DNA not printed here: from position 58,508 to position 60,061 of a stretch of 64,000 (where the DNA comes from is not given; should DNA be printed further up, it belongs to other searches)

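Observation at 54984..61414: AsnB-type amidotransferase, long methyltransferase and betaine-type permease-SBP fusion, followed by a double glutaminase: candidate uncharacterised compatible-solute module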

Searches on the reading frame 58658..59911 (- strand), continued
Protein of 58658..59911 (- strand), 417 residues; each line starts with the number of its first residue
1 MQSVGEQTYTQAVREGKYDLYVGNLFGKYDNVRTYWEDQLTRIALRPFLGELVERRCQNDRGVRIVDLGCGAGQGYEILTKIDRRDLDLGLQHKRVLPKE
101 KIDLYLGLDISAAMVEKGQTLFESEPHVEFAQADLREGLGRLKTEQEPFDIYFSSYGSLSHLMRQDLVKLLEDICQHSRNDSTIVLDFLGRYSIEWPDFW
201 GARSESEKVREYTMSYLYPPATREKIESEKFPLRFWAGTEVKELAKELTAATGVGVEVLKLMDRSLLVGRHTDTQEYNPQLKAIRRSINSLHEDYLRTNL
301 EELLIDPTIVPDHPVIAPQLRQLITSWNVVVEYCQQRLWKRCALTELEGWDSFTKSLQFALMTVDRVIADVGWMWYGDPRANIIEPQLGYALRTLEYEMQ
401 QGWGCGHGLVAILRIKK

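Call 75: search_protein_families(library=pfam, proteins=[L026:11504-12718:+, L026:12718-14985:+, L045:11667-13067:+, L045:13509-15362:+, L036:11371-12852:+, L037:8317-9507:+, L037:10844-12988:+, L043:12153-13316:+, L043:13144-14589:+, L002:11397-12482:+], max_evalue=0.0001)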
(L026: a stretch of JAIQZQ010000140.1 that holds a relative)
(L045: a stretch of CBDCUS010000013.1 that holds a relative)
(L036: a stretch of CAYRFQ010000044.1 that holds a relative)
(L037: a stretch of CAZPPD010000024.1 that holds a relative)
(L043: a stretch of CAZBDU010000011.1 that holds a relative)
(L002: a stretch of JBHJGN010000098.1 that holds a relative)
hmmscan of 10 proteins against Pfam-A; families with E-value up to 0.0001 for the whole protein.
L026:11504-12718:+ (404 aa): 3 families
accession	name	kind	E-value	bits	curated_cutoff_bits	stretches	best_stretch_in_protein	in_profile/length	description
PF10473.14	CENP-F_leu_zip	-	7.1e-12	46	34.5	1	9-78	6-74/140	Leucine-rich repeats of kinetochore protein Cenp-F/LEK1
PF00038.26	Filament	-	6.3e-06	26.5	40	0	6-85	203-285/313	Intermediate filament protein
PF08663.15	HalX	-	8.9e-05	23.3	23.2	0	192-219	27-54/68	HalX domain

L026:12718-14985:+ (755 aa): 8 families
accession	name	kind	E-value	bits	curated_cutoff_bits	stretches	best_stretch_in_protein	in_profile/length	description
PF01590.32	GAF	-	2e-42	145.3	22.4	2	28-163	2-133/133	GAF domain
PF13185.12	GAF_2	-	5.3e-32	111.3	28.6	2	27-164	3-136/136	GAF domain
PF00211.25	Guanylate_cyc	-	2.7e-26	92.7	21.9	1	496-670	8-176/183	Adenylate and Guanylate cyclase catalytic domain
PF13492.12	GAF_3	-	3.8e-20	73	27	2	27-164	1-128/129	GAF domain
PF13426.13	PAS_9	-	3e-07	31.1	27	1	355-461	2-102/103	PAS domain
PF08448.16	PAS_4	-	7.4e-07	29.8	23.1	1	350-464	1-109/110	PAS fold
PF00989.32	PAS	-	2.2e-06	28.1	22.6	1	347-390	4-47/113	PAS fold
PF13188.13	PAS_8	-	2.6e-05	24.4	21.8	1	347-401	4-55/65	PAS domain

L045:11667-13067:+ (466 aa): 1 family
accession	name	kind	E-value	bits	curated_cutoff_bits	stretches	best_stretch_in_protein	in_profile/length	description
PF01841.26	Transglut_core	-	5.8e-25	88.1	23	1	284-390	2-107/108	Transglutaminase-like superfamily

L045:13509-15362:+ (617 aa): 1 family
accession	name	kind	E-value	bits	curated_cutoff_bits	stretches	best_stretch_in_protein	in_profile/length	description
PF00474.23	SSF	-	3e-51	175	22.8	2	33-310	1-259/406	Sodium:solute symporter family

L036:11371-12852:+ (493 aa): 0 families

L037:8317-9507:+ (396 aa): 0 families

L037:10844-12988:+ (714 aa): 5 families
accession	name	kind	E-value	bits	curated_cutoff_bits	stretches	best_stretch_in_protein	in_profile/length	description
PF02517.21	Rce1-like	-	1.7e-22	79.9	22.4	1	557-650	3-92/93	Type II CAAX prenyl endopeptidase Rce1-like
PF12679.13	ABC2_membrane_2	-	6.1e-18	65.5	27.2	1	24-406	3-283/283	ABC-2 family transporter protein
PF12698.13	ABC2_membrane_3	-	5.8e-14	52.4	31.6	1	92-396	74-344/347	ABC-2 family transporter protein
PF12730.13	ABC2_membrane_4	-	1.6e-08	35.2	27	1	206-334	55-171/179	ABC-2 family transporter protein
PF01061.29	ABC2_membrane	-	3.7e-05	23.8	26.9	1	206-335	52-172/211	ABC-2 type transporter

L043:12153-13316:+ (387 aa): 0 families

L043:13144-14589:+ (481 aa): 0 families

L002:11397-12482:+ (361 aa): 5 families
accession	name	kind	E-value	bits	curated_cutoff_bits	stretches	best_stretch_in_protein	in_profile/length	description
PF00005.33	ABC_tran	-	3.7e-34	118.7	25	1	20-161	2-136/137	ABC transporter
PF17912.7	OB_MalK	-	3.5e-09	37.8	27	1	235-284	1-52/53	MalK OB fold domain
PF02463.25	SMC_N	-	2.1e-06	27.8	40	1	28-199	23-206/220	RecF/RecN/SMC N terminal domain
PF08402.16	TOBE_2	-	6.6e-06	26.6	21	1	278-351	1-76/76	TOBE domain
PF13304.12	AAA_21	-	1.1e-05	26.1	27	0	33-52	3-22/304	AAA domain, putative AbiEii toxin, Type IV TA system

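Call 77: list_cluster_members(proteins=[window:58658-59911:-, P0003, P0007])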
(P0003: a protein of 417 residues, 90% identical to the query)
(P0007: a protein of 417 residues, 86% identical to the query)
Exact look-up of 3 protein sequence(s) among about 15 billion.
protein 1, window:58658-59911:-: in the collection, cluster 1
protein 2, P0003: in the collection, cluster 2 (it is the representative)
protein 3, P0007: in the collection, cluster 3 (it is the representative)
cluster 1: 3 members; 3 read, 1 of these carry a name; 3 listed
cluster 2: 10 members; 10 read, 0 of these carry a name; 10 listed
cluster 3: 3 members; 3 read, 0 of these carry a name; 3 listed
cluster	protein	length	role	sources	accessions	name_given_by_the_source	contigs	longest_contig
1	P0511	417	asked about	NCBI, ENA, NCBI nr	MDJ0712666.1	MAG: class I SAM-dependent methyltransferase [Prochloraceae cyanobacterium] | class I SAM-dependent methyltransferase [Prochloraceae cyanobacterium]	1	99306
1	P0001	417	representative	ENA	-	-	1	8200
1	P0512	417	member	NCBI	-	-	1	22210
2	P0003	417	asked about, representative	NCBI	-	-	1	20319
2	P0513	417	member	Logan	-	-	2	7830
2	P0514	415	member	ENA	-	-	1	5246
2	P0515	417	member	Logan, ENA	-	-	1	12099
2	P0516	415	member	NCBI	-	-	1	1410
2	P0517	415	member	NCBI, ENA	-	-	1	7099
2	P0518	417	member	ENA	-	-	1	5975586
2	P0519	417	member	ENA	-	-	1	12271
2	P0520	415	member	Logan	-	-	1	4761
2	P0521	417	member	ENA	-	-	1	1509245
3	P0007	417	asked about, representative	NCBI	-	-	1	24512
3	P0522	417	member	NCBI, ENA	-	-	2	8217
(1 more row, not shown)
